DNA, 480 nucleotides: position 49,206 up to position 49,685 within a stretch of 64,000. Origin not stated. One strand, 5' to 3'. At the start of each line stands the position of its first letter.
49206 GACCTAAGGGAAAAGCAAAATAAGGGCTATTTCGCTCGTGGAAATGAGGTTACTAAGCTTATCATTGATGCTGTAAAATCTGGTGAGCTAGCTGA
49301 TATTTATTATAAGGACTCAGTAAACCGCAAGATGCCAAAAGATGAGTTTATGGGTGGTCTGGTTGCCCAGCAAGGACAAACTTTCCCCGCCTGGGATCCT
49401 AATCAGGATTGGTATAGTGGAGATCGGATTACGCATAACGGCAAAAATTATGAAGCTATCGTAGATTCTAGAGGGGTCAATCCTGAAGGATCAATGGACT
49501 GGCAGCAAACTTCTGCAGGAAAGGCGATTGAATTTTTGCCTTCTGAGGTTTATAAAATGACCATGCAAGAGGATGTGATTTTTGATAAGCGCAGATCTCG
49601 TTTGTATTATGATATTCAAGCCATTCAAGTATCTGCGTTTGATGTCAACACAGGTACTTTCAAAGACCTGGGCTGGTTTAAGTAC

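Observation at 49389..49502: Chitin-binding-type (CBM5/12, ChtBD3) module inserted inside GldN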

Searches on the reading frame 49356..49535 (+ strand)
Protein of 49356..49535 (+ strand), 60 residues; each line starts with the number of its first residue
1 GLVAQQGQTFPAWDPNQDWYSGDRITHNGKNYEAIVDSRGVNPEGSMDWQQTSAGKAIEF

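Call 3: search_protein_families(library=pfam, proteins=[window:49356-49535:+], max_evalue=10)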
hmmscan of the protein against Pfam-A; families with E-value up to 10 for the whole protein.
seq(60 aa): 1 family
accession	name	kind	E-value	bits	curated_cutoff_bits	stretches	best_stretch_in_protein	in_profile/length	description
PF02839.19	CBM_5_12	-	5.5e-06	26.8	26.2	1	12-36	1-25/44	Carbohydrate-binding module family 5/12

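Call 4: search_protein_families(library=ncbifam, proteins=[window:49356-49535:+], max_evalue=10)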
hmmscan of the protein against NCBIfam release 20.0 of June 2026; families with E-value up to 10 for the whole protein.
seq(60 aa): 0 families

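Call 36: search_solved_structures(query=A3, max_evalue=1, show_alignments=4)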
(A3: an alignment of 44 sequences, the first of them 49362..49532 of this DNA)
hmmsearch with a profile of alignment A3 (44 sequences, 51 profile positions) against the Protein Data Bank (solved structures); distinct sequences matched with E-value up to 1: 30.
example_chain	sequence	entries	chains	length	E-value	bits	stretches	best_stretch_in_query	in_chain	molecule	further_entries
8pn5_A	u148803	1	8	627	1e-06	31.6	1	2-33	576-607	DUF3472 domain-containing protein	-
1ed7_A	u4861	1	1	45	1.1e-06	31.6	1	6-45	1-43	CHITINASE A1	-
8pmu_A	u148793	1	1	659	1.1e-06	31.6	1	2-33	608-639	DUF3472 domain-containing protein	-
8pn3_A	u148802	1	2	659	1.1e-06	31.6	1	2-33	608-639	DUF3472 domain-containing protein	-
4ny2_A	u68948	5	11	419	1.5e-06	31.1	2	6-27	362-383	Deacetylase DA1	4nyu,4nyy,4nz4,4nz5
4nz1_A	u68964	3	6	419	1.5e-06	31.1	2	6-27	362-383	Deacetylase DA1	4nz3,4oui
2d49_A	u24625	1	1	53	1.6e-05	27.8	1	6-45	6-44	chitinase C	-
2rts_A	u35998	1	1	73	1.9e-05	27.6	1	3-28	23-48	chitinase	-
4p99_A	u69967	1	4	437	5.1e-05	26.2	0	14-35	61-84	MpAFP_RII tetra-tandemer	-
8yh4_A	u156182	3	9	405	0.00017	24.6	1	5-30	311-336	NodB homology domain-containing protein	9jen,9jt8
9jt0_A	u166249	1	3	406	0.00017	24.6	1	5-30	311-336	NodB homology domain-containing protein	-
9jeo_A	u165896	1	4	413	0.00018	24.5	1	5-30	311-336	NodB homology domain-containing protein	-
8yfp_A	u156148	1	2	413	0.00018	24.5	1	5-30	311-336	NodB homology domain-containing protein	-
6z40_A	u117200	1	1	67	0.0002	24.4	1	2-41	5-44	Carbohydrate binding protein, putative, cpb33A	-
1wvu_A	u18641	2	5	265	0.00021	24.3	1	6-45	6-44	chitinase C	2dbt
1wvv_A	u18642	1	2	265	0.00021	24.3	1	6-45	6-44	chitinase C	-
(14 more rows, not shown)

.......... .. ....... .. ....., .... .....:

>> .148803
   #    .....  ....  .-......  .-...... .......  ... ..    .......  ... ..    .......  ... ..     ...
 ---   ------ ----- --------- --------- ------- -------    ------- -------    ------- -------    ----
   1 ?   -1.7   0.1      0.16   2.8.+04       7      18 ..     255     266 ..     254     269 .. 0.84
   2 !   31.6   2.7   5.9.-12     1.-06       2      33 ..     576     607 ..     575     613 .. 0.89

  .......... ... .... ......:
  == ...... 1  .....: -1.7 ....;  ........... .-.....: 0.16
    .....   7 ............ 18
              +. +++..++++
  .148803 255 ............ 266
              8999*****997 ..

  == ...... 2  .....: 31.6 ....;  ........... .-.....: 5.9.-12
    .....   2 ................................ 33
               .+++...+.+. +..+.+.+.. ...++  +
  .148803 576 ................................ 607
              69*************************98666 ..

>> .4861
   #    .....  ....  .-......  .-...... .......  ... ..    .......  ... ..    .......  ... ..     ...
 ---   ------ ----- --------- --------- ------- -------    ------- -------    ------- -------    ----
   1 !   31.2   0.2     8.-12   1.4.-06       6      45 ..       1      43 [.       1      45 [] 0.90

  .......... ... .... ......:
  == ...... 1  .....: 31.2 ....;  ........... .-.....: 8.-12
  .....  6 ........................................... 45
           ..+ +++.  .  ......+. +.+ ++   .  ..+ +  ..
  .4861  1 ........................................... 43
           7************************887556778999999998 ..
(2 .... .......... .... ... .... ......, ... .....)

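Call 37: search_protein_families(library=pfam, alignment_id=A3, max_evalue=0.01)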
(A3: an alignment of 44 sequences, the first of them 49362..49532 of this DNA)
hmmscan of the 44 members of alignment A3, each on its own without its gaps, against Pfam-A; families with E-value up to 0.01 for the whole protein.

A. member 1, window:49362-49532:+ (57 aa): 1 family
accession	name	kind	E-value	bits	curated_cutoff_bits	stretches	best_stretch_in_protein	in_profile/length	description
PF02839.19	CBM_5_12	-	5.1e-06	26.8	26.2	1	10-34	1-25/44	Carbohydrate-binding module family 5/12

B. families by the number of members that match (of 44 scanned): 1 family
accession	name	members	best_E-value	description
PF02839.19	CBM_5_12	43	1.9e-08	Carbohydrate-binding module family 5/12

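Call 45: predict_structure(alignment_id=A3)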
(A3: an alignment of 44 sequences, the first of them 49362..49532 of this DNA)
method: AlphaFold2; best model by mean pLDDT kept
length: 57 residues; sequences in the alignment: 44
mean_pLDDT: 81.2   pTM: 0.63
mean pLDDT of the five models: 81.2, 80.7, 79.1, 77.9, 77.7
residues with pLDDT >= 90: 19; 70-90: 27; 50-70: 7; < 50: 4
segments of 3 or more residues with pLDDT < 50: 1-3
pLDDT, mean of each block of 10 residues (from residue 1): 64 90 89 88 88 62
secondary structure, 60 per line:
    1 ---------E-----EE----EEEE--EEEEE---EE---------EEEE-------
elements in order: E22-25 E28-32 E47-50

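Call 49: fold_search(model_id=the predicted structure, library=pdb)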
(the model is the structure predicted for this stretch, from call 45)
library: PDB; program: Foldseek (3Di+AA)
matches with E <= 10: 189; with E <= 0.001: 0
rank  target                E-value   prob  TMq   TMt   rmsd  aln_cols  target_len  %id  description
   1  1wvv_B                1.2e-03  1.00  0.73  0.17   1.5        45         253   27  Crystal structure of chitinase C mutant E147Q (released 2005-12-27)
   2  4nz1_A                1.4e-03  1.00  0.65  0.10   1.6        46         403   17  Structure of Vibrio cholerae chitin de-N-acetylase in complex with DI(N-ACETYL-D-GLUCOSAMINE) (CBS) in P 21 (released 2014-08-13)
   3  4nyu                  1.5e-03  1.00  0.65  0.10   1.6        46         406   17  Structure of Vibrio cholerae chitin de-N-acetylase in complex with acetate ion (ACT) in C 2 2 21 (released 2014-08-13)
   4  4nyy_A                1.6e-03  1.00  0.65  0.10   1.6        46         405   17  Structure of Vibrio cholerae chitin de-N-acetylase in complex with acetate ion (ACT) in P 2 21 21 (released 2014-08-13)
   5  8yfp_B                1.8e-03  1.00  0.65  0.10   1.6        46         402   24  Chito oligosaccharide deacetylase from vibrio campbellii (VhCOD) (released 2025-02-26)
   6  2d49_MODEL_1_A        1.9e-03  1.00  0.72  0.77   1.0        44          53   25  Solution structure of the Chitin-Binding Domain of Streptomyces griseus Chitinase C (released 2006-10-11)
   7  4nz4_A                1.9e-03  1.00  0.66  0.10   1.6        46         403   17  Structure of Vibrio cholerae chitin de-N-acetylase in complex with 2-(ACETYLAMINO)-2-DEOXY-A-D-GLUCOPYRANOSE (NDG) and (released 2014-08-13)
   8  1wvu_B                2.2e-03  1.00  0.73  0.17   1.5        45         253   27  Crystal structure of chitinase C from Streptomyces griseus HUT6037 (released 2005-12-27)
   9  8yh4_A                2.4e-03  1.00  0.65  0.10   1.6        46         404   24  Chito oligosaccharide deacetylase from vibrio campbellii (VhCOD) in complex with chitosanbiose (GlcN)2 (released 2025-03-05)
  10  4ny2_A                2.5e-03  1.00  0.65  0.10   1.6        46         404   17  Structure of Vibrio cholerae chitin de-N-acetylase in complex with acetate ion (ACT) in P 21 (released 2014-08-13)
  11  9jeo_D                2.7e-03  1.00  0.65  0.10   1.6        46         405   24  Chito oligosaccharide deacetylase from vibrio campbellii (VhCOD) in complex with N-acetyl-beta-D-glucosaminyl-1,4-D-gl (released 2025-09-10)
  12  3wx7_A                2.7e-03  1.00  0.64  0.10   2.1        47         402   23  Crystal structure of COD (released 2014-12-03)
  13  9jen_A                2.9e-03  1.00  0.65  0.10   1.7        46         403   24  Chito oligosaccharide deacetylase from vibrio campbellii (VhCOD) complex Tetraacetyl-Chitotetraose Oligosaccharide (Gl (released 2025-09-10)
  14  4nyy_C                2.9e-03  1.00  0.65  0.10   1.6        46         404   17  Structure of Vibrio cholerae chitin de-N-acetylase in complex with acetate ion (ACT) in P 2 21 21 (released 2014-08-13)
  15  4ny2_B                3.3e-03  1.00  0.63  0.10   1.7        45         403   18  Structure of Vibrio cholerae chitin de-N-acetylase in complex with acetate ion (ACT) in P 21 (released 2014-08-13)
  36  1e15_A                1.7e-02  1.00  0.68  0.09   1.5        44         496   18  Chitinase B from Serratia Marcescens (released 2000-08-18)
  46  1e15_B                2.6e-02  1.00  0.68  0.09   1.5        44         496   18  Chitinase B from Serratia Marcescens (released 2000-08-18)
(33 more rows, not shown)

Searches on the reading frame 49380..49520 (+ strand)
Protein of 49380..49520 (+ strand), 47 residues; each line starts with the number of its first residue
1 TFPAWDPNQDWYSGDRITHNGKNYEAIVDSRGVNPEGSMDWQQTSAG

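Call 3: search_protein_families(library=pfam, proteins=[window:49389-49502:+], max_evalue=10)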
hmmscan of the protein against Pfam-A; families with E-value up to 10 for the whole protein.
seq(38 aa): 1 family
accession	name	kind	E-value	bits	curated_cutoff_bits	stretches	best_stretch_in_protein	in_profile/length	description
PF02839.19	CBM_5_12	-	1.8e-06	28.3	26.2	1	1-25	1-25/44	Carbohydrate-binding module family 5/12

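Call 67: search_solved_structures(query=window:49380-49520:+, max_evalue=10, show_alignments=5)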
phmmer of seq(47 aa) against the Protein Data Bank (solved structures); distinct sequences matched with E-value up to 10: 16.
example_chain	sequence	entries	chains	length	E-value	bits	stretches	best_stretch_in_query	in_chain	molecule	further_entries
8pn5_A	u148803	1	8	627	0.015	19.3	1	1-32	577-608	DUF3472 domain-containing protein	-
8pmu_A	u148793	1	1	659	0.016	19.2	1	1-32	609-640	DUF3472 domain-containing protein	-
8pn3_A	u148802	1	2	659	0.017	19.2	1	1-32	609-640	DUF3472 domain-containing protein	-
6z40_A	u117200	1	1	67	0.13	16.4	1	1-37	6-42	Carbohydrate binding protein, putative, cpb33A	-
2rts_A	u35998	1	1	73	0.15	16.2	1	2-28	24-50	chitinase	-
8yh4_A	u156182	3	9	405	0.2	15.8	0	3-28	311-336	NodB homology domain-containing protein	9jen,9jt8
9jt0_A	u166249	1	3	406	0.2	15.8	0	3-28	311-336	NodB homology domain-containing protein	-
9jeo_A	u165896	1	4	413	0.21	15.8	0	3-28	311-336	NodB homology domain-containing protein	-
8yfp_A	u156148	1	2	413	0.21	15.7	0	3-28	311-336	NodB homology domain-containing protein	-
1ed7_A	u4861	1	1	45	0.28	15.4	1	4-28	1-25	CHITINASE A1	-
8prs_A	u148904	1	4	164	0.41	14.8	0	32-45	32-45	nvBagel4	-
5ibo_A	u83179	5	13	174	1.5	13.1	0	13-44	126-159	Oplophorus-luciferin 2-monooxygenase catalytic subunit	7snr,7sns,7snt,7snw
8aqh_A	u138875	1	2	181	1.6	13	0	12-44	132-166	NanoLuc luciferase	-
8aq6_A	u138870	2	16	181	1.6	13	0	12-44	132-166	NanoLuc luciferase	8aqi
7vsx_A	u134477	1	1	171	1.7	12.9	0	13-44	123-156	QLnK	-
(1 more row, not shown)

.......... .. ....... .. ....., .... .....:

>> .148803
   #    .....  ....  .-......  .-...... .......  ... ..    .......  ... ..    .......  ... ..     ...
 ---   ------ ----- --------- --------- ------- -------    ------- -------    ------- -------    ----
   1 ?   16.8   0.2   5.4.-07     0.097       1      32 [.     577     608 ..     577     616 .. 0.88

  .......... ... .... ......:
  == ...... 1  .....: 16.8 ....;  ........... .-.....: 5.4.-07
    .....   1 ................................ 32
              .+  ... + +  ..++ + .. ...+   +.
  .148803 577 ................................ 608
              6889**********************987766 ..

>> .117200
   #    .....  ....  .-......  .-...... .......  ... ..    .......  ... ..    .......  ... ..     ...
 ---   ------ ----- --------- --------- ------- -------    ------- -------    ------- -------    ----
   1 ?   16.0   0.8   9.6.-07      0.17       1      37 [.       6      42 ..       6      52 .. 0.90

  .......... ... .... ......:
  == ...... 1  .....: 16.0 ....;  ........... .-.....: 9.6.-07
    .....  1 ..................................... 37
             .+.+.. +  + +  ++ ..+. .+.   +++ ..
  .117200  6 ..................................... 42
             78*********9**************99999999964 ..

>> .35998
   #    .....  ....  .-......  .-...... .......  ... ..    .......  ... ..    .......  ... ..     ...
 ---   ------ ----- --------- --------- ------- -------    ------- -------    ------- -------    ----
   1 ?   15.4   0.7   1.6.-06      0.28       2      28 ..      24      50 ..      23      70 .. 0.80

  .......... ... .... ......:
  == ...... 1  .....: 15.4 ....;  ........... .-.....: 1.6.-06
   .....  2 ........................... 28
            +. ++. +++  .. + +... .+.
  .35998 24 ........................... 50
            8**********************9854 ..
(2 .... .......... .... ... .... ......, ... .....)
